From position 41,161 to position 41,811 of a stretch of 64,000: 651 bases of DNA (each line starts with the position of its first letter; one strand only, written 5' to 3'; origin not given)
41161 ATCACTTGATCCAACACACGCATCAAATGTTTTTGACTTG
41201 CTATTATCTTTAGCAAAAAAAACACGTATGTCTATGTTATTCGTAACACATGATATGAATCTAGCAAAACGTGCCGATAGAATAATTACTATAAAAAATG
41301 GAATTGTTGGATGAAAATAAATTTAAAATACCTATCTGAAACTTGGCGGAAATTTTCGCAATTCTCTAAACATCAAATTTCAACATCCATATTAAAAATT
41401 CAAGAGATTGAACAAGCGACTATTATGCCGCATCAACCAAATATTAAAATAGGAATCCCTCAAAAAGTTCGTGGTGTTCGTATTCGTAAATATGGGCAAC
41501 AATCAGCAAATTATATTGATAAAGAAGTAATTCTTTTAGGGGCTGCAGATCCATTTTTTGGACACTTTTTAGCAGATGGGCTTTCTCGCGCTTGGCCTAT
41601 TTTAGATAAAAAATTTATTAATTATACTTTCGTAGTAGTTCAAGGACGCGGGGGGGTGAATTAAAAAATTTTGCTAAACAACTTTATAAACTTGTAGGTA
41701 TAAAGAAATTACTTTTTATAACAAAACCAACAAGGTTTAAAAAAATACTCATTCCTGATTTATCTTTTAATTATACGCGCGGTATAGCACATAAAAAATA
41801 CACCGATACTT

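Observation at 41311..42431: G7 homopolymer frameshift splits a GT61/DUF563 glycosyltransferase: candidate phase-variable contingency gene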

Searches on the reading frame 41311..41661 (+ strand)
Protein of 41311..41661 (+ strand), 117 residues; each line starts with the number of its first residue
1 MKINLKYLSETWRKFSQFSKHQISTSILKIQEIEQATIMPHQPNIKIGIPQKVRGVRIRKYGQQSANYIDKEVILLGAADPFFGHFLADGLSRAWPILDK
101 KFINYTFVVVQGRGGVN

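Call 15: list_cluster_members(proteins=[P0001, window:41311-41661:+, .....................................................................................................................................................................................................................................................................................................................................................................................])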
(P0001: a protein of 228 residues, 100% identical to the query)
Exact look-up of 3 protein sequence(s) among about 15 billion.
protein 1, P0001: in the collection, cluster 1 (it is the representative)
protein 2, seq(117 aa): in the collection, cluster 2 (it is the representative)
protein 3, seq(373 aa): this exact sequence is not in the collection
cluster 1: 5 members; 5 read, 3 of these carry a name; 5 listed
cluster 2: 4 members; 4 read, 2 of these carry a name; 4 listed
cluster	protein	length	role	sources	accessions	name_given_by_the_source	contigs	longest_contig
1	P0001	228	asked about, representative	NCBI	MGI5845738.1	MAG: glycosyltransferase 61 family protein [Alphaproteobacteria bacterium]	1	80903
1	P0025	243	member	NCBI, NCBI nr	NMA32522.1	MAG: glycosyltransferase family 61 protein [Alphaproteobacteria bacterium] | glycosyltransferase family 61 protein [Alphaproteobacteria bacterium]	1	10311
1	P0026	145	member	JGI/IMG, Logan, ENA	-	hypothetical protein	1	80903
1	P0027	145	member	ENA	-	-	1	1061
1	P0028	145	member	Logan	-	-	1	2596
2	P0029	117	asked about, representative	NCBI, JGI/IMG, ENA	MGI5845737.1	MAG: hypothetical protein ACOX7D_00935 [Alphaproteobacteria bacterium] | hypothetical protein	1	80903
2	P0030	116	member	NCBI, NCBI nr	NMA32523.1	MAG: hypothetical protein GX944_01165 [Alphaproteobacteria bacterium] | hypothetical protein [Alphaproteobacteria bacterium]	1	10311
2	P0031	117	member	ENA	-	-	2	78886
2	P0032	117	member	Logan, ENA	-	-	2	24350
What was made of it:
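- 41311..41664 (+): N-terminal ORF as sequenced (117 aa). The last two residues, VN, are out-of-frame read-through before TAA. The identical product is annotated as MGI5845737.1 (call 15).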

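Call 16: find_encoding_contigs(protein=P0029, flank=3000, max_places=10)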
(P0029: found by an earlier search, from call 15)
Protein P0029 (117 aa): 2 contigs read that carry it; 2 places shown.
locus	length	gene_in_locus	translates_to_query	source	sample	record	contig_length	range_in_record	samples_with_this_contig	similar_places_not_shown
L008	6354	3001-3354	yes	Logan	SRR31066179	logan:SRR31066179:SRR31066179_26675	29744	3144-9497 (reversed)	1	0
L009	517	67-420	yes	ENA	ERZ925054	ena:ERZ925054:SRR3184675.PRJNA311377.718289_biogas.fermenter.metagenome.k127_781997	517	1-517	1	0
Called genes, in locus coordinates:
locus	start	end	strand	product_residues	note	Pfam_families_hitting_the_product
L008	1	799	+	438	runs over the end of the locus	-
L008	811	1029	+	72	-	-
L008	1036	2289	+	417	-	PF12704:MacB_PCD, PF02687:FtsX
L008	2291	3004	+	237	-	PF00005:ABC_tran, PF02463:SMC_N (weak), PF13304:AAA_21 (faint)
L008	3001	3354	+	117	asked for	-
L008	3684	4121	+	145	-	-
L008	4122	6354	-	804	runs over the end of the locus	PF12705:PDDEXK_1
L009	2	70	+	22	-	?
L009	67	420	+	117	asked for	-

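Call 17: find_encoding_contigs(protein=P0030, flank=3000, max_places=10)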
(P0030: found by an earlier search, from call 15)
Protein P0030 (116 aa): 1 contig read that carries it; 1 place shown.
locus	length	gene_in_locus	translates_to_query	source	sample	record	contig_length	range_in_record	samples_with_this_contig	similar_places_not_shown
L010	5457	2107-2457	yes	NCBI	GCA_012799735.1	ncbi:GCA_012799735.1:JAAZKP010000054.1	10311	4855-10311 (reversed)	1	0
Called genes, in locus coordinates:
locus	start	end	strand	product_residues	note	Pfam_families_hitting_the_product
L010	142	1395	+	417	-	PF12704:MacB_PCD, PF02687:FtsX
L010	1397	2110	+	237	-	PF00005:ABC_tran, PF02463:SMC_N (weak), PF13304:AAA_21 (faint)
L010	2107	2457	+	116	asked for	-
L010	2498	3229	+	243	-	PF04577:Glyco_transf_61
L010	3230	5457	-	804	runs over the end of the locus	PF12705:PDDEXK_1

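Call 21: find_encoding_contigs(protein=P0031, flank=3000, max_places=10)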
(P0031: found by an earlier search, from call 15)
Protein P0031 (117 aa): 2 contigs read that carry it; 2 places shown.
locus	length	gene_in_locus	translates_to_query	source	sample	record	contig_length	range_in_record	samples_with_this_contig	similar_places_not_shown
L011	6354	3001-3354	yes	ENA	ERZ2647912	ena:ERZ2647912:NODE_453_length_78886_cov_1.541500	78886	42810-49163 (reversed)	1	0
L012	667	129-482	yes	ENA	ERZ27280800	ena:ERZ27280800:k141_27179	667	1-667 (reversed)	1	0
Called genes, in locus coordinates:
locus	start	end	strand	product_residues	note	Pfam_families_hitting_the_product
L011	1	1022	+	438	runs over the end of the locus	-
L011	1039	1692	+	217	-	PF12704:MacB_PCD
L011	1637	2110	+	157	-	PF02687:FtsX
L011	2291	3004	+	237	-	PF00005:ABC_tran, PF02463:SMC_N (weak), PF13304:AAA_21 (faint)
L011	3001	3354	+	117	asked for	-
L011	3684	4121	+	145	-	-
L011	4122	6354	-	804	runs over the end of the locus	PF12705:PDDEXK_1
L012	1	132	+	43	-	?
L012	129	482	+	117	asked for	-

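Call 22: find_encoding_contigs(protein=P0032, flank=3000, max_places=10)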
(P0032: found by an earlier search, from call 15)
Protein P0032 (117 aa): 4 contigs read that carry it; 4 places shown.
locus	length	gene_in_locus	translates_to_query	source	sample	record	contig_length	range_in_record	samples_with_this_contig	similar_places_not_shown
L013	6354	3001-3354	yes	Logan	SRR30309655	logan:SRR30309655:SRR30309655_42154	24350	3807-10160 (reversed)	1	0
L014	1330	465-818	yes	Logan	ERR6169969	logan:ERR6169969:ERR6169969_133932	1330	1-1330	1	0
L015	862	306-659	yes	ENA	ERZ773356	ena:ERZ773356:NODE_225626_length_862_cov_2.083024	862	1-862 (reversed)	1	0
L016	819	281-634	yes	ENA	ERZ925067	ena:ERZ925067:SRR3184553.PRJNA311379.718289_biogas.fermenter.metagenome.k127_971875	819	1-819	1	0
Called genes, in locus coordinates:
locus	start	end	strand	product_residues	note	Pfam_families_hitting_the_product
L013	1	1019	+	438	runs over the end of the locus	-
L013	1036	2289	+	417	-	PF12704:MacB_PCD, PF02687:FtsX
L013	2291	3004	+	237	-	PF00005:ABC_tran, PF02463:SMC_N (weak), PF13304:AAA_21 (faint)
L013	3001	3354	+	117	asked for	-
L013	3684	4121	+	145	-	-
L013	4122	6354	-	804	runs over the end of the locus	PF12705:PDDEXK_1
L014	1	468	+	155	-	?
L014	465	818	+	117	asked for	-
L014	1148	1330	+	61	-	?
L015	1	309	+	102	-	?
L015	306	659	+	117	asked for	-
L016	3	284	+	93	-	?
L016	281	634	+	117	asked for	-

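Call 27: find_encoding_contigs(protein=P0028, flank=3000, max_places=10)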
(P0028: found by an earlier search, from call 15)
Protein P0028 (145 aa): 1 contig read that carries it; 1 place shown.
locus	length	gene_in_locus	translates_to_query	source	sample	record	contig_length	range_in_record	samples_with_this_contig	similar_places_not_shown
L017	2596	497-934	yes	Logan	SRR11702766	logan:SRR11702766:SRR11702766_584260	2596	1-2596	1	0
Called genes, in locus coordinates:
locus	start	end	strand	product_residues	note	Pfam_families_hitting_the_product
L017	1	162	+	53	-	?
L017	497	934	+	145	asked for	-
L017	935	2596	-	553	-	?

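Call 28: find_encoding_contigs(protein=P0027, flank=3000, max_places=10)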
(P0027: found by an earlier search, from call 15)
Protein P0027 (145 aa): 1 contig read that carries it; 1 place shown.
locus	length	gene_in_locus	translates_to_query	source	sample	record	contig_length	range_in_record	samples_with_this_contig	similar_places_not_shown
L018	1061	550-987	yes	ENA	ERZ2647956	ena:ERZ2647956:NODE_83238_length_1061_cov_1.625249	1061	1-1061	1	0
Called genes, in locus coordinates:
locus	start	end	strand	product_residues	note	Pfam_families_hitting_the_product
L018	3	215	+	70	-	?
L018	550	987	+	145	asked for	-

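Call 57: find_encoding_contigs(protein=P0026, flank=1500, max_places=10)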
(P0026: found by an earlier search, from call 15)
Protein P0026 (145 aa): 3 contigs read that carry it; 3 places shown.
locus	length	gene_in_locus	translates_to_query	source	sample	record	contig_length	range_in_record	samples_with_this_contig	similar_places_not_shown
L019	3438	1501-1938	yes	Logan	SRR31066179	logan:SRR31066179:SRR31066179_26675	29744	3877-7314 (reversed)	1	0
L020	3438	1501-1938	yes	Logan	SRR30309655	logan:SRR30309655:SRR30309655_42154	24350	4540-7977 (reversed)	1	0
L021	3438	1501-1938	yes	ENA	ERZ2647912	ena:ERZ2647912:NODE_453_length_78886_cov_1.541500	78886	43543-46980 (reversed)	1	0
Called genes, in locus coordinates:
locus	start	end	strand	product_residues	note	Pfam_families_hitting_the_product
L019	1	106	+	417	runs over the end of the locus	PF12704:MacB_PCD, PF02687:FtsX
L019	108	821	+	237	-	PF00005:ABC_tran, PF02463:SMC_N (weak), PF13304:AAA_21 (faint)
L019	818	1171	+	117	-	-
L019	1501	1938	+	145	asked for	-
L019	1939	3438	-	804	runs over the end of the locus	PF12705:PDDEXK_1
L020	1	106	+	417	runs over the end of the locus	PF12704:MacB_PCD, PF02687:FtsX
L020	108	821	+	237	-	PF00005:ABC_tran, PF02463:SMC_N (weak), PF13304:AAA_21 (faint)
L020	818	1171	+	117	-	-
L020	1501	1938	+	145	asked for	-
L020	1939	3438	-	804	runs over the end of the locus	PF12705:PDDEXK_1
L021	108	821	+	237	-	PF00005:ABC_tran, PF02463:SMC_N (weak), PF13304:AAA_21 (faint)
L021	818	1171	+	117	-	-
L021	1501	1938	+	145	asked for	-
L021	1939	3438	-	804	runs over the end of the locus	PF12705:PDDEXK_1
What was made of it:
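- Tried and rejected: look-up of P0026, which only returned contigs already held (call 57)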
